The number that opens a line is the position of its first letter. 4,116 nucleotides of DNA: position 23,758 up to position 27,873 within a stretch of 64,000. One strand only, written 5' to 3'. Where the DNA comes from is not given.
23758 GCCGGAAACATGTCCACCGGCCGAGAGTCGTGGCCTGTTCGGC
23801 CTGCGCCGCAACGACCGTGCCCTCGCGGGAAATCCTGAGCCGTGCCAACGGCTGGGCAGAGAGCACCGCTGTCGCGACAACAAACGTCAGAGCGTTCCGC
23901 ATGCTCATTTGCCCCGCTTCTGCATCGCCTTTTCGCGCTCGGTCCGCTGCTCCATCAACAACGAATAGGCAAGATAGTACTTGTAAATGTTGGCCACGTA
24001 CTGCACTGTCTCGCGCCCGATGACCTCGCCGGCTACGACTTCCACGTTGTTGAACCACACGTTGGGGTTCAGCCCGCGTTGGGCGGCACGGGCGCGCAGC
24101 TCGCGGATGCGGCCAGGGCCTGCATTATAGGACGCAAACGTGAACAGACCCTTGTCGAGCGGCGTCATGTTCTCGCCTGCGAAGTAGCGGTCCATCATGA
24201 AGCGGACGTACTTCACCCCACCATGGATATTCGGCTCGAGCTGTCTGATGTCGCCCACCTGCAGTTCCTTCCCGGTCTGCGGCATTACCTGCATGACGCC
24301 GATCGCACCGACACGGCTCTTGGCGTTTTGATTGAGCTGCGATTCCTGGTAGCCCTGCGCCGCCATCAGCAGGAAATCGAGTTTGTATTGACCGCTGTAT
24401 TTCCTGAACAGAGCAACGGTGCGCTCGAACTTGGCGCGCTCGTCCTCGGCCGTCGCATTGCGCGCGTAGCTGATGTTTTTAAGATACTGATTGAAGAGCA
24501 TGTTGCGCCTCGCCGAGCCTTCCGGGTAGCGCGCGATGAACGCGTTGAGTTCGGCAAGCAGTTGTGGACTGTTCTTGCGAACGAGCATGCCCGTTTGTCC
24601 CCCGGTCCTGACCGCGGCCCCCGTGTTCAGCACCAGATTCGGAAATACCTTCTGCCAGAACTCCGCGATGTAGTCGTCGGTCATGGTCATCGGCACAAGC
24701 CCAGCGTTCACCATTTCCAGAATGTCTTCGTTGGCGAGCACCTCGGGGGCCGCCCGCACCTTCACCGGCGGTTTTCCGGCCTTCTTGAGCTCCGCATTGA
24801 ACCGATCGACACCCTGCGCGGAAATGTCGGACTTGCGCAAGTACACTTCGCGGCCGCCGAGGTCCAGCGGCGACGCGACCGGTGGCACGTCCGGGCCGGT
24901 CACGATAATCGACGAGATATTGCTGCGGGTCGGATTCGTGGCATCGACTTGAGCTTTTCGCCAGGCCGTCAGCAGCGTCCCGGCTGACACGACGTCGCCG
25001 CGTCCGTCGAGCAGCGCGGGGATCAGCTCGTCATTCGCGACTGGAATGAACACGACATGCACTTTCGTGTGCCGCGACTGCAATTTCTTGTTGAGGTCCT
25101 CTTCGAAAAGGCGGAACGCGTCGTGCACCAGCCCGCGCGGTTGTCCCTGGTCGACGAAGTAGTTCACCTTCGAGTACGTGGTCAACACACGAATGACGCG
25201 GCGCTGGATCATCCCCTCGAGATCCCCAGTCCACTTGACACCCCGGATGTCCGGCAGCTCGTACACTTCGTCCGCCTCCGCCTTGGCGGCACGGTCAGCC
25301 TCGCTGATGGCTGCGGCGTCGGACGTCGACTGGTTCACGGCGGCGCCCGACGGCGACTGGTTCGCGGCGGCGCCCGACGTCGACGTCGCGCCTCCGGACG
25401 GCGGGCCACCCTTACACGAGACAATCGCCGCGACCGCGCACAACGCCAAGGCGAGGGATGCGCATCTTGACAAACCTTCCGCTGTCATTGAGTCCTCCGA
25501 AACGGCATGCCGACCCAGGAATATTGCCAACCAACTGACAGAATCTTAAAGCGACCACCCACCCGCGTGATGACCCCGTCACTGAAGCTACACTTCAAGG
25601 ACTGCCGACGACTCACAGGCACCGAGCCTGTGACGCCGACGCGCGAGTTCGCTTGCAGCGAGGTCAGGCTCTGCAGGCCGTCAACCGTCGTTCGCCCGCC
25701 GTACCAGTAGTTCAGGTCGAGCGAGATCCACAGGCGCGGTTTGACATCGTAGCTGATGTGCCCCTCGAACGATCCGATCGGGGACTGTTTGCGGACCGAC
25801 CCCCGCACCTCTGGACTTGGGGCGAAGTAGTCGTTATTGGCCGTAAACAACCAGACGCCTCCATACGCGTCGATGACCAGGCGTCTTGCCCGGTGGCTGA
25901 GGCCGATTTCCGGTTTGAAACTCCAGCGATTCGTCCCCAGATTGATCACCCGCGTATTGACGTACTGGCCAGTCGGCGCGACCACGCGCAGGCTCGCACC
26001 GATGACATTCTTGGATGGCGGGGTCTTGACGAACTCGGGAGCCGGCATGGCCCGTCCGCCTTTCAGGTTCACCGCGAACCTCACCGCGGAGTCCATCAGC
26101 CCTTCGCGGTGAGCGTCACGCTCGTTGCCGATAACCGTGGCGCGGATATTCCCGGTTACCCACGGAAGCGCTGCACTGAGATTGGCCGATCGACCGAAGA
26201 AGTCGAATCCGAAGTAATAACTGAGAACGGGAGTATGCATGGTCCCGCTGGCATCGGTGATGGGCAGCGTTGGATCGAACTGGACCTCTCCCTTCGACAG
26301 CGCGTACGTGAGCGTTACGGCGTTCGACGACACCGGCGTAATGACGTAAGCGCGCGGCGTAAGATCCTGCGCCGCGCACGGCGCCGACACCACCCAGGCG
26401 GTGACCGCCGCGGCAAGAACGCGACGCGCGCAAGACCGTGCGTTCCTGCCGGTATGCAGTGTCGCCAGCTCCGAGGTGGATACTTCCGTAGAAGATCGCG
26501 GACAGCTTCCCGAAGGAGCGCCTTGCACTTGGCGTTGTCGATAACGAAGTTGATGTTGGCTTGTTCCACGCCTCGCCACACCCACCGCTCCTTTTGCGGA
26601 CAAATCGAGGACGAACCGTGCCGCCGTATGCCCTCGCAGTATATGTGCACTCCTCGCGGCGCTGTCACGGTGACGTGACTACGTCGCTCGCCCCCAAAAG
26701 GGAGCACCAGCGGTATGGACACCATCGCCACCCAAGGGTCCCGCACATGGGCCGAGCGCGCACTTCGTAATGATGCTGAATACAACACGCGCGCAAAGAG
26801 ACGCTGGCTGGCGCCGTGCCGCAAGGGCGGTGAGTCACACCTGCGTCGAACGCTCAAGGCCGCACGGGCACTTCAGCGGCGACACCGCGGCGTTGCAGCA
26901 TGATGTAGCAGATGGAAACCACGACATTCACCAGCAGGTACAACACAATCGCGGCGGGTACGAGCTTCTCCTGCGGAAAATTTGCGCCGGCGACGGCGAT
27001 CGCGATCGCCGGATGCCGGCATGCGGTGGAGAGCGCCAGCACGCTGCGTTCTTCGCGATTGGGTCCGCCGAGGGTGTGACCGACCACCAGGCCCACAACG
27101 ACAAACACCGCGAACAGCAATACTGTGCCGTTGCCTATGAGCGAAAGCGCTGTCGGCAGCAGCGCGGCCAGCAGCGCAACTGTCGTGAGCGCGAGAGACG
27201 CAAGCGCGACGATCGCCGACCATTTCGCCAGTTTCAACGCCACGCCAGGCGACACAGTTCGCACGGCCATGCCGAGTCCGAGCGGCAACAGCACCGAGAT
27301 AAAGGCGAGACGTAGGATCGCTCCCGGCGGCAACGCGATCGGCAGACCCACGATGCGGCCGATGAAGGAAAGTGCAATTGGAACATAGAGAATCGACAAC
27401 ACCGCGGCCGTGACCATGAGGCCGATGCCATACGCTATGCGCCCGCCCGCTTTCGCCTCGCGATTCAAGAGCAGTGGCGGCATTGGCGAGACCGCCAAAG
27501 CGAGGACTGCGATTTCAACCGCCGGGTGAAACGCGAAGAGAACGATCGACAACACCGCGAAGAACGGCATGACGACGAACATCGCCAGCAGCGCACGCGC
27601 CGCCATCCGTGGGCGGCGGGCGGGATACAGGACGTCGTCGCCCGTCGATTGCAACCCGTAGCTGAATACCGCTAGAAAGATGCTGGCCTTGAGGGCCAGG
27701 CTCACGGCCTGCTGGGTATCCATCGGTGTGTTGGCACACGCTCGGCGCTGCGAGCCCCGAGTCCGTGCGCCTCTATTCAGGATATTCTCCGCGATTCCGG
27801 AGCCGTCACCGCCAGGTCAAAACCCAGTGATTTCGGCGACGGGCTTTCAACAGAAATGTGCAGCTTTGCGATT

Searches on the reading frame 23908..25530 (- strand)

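Call 64: search_protein_families(library=pfam, proteins=[window:23908-25530:-], max_evalue=0.001)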
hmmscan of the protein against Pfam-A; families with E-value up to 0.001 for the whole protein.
window:23908-25530:- (541 aa): 2 families
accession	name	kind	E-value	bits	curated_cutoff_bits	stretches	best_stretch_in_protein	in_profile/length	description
PF01464.25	SLT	-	2.9e-16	59.5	21.3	1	374-483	2-109/117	Transglycosylase SLT domain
PF00497.25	SBP_bac_3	-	9.3e-14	51.8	26.4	1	116-336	6-117/132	Bacterial extracellular solute-binding proteins, family 3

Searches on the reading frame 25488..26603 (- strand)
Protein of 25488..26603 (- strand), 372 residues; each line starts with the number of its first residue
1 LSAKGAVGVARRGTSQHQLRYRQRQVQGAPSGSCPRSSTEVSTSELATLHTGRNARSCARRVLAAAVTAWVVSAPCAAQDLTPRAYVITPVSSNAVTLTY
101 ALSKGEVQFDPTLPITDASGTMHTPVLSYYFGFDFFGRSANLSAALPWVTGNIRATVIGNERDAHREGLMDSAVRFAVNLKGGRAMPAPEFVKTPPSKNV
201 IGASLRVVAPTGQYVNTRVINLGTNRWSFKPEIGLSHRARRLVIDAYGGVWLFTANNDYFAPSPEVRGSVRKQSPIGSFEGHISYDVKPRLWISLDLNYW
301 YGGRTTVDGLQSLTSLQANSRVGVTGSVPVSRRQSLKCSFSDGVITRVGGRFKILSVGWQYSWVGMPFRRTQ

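Call 65: search_protein_families(library=pfam, proteins=[window:25488-26603:-], max_evalue=0.001)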
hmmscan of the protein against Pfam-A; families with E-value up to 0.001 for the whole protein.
window:25488-26603:- (372 aa): 1 family
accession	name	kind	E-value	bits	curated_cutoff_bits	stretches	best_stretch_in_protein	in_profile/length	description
PF13557.12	Phenol_MetA_deg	-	5e-12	46.8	22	1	120-353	20-234/242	Putative MetA-pathway of phenol degradation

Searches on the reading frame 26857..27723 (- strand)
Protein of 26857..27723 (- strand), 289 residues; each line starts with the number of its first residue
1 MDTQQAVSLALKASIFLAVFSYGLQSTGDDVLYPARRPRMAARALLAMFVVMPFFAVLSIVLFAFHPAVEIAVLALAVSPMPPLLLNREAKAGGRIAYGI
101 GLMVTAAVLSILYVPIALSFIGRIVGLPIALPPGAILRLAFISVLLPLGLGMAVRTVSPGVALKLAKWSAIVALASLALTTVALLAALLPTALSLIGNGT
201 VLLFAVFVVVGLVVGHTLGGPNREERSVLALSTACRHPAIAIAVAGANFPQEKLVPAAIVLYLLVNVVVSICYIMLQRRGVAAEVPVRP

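Call 65: search_protein_families(library=pfam, proteins=[window:26857-27723:-], max_evalue=0.001)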
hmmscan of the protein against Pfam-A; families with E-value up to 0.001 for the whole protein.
window:26857-27723:- (289 aa): 1 family
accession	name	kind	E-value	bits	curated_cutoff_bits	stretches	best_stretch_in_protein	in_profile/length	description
PF01758.21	SBF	-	8.2e-10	39.1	24.3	1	15-186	4-182/191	Sodium Bile acid symporter family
